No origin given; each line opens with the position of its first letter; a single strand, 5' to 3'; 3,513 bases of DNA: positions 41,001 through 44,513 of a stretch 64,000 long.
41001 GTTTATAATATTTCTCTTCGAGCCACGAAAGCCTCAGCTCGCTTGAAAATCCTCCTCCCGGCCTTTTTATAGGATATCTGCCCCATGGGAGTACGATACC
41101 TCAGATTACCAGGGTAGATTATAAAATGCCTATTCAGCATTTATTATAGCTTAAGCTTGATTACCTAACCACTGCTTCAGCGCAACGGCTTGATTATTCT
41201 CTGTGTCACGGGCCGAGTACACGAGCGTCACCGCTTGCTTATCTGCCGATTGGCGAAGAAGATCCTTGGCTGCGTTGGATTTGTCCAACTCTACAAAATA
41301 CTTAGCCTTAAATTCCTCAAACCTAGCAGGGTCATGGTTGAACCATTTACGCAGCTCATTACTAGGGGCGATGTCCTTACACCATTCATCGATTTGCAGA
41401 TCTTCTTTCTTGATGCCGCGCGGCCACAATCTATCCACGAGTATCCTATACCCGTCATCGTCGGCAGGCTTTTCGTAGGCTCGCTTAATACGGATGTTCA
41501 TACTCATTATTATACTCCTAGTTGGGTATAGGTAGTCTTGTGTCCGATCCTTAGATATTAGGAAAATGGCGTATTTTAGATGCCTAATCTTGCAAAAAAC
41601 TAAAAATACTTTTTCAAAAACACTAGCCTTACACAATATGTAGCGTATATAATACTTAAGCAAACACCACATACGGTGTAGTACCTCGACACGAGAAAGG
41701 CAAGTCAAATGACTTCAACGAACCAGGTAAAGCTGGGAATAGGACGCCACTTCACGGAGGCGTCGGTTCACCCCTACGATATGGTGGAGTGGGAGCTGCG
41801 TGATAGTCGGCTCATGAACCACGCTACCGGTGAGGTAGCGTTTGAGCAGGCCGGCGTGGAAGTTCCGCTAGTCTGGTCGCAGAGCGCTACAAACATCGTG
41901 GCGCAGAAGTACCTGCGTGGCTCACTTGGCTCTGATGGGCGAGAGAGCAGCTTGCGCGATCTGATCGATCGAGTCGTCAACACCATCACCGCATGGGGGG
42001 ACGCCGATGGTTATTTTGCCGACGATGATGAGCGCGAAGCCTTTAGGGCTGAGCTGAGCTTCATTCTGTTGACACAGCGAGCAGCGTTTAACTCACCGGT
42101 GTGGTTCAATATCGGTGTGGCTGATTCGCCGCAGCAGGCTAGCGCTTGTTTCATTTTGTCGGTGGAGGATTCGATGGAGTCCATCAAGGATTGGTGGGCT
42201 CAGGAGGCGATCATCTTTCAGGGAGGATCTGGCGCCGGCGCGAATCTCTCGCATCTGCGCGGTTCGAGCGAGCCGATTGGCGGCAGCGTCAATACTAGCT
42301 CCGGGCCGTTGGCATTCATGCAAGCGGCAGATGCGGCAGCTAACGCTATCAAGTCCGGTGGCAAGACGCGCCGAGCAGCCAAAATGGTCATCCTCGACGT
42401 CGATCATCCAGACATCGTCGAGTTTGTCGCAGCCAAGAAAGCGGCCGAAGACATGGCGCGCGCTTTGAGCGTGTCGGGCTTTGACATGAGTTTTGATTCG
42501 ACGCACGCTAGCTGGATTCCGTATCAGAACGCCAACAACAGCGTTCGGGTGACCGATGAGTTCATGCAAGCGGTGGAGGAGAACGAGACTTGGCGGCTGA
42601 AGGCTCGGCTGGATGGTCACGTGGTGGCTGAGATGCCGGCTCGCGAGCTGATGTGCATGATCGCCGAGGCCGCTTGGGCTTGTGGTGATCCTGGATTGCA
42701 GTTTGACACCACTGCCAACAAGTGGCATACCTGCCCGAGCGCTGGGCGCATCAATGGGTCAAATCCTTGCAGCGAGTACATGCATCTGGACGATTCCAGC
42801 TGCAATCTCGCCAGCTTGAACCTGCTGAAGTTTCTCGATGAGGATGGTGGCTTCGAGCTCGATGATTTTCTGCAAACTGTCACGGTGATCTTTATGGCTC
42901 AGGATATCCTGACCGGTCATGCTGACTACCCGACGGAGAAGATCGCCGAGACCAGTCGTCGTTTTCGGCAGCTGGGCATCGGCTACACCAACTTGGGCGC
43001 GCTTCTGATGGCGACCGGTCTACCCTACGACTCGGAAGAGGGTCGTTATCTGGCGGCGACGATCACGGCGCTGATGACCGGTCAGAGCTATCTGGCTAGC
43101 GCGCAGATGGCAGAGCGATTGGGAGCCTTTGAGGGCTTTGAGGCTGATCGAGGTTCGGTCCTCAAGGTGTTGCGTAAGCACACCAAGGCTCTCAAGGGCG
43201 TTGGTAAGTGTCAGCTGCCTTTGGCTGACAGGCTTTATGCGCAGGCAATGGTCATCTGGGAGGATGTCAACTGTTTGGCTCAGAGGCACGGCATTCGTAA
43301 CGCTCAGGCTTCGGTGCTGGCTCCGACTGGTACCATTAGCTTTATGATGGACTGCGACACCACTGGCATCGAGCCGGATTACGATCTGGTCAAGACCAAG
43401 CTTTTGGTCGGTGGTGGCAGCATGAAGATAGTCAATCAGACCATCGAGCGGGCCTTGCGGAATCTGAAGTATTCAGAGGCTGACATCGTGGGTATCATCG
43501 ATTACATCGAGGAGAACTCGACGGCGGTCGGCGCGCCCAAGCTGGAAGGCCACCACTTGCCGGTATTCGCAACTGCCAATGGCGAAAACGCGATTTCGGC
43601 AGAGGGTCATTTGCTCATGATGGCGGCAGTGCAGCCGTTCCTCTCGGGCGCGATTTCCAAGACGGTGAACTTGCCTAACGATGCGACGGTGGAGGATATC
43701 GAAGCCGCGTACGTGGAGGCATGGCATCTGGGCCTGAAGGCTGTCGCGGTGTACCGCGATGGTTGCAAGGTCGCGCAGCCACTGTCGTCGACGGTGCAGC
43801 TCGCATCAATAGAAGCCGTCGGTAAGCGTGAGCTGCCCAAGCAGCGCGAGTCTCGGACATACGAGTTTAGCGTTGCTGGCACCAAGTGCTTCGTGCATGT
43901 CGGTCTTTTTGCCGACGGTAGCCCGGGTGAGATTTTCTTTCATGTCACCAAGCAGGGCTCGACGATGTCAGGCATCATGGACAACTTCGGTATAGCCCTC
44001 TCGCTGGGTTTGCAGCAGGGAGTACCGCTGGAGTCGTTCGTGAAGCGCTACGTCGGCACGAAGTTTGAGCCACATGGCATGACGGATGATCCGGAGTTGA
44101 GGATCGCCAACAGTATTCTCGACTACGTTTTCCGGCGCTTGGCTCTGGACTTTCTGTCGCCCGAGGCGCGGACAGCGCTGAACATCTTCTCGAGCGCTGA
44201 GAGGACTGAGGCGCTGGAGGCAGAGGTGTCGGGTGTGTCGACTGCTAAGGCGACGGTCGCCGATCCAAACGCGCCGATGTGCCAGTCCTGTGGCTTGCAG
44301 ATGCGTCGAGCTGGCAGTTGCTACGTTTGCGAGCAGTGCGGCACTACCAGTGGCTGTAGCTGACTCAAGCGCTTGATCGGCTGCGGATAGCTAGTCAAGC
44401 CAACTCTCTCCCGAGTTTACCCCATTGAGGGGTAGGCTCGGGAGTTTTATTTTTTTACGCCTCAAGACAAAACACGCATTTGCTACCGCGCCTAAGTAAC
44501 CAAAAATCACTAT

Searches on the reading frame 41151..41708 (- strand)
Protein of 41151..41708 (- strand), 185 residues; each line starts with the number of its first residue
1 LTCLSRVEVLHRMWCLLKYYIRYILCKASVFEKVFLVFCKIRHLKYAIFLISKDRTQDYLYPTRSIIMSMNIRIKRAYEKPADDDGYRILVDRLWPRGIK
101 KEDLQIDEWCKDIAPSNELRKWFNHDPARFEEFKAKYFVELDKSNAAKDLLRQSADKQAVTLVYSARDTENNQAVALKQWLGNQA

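Call 107: search_protein_families(library=pfam, max_evalue=0.001, proteins=[window:41151-41708:-])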
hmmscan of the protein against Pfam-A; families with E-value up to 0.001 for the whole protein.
window:41151-41708:- (185 aa): 3 families
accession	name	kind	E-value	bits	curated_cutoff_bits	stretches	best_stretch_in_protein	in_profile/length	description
PF22752.1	DUF488-N3i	-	7.6e-39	133.7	27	1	72-183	2-113/131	Inactive DUF488-N3 subclade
PF04343.18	DUF488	-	1.4e-32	113.3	22.2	1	73-181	1-121/121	Domain of unknown function DUF488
PF22751.1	DUF488-N3a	-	6.7e-24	84.9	27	1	72-183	1-116/118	Active DUF488-N3 subclade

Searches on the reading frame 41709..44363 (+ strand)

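Call 107: search_protein_families(library=pfam, max_evalue=0.001, proteins=[window:41709-44363:+])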
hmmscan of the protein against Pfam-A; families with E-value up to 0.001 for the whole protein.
window:41709-44363:+ (884 aa): 3 families
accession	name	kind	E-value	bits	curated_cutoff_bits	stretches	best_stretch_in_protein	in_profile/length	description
PF02867.20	Ribonuc_red_lgC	-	5.4e-137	458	23.9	1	145-682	1-523/523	Ribonucleotide reductase, barrel domain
PF08471.15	Ribonuc_red_2_N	-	1.1e-18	67.8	27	1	40-123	1-103/103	Class II vitamin B12-dependent ribonucleotide reductase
PF12637.14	TSCPD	-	2.3e-09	37.8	22.8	1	725-812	14-85/88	TSCPD domain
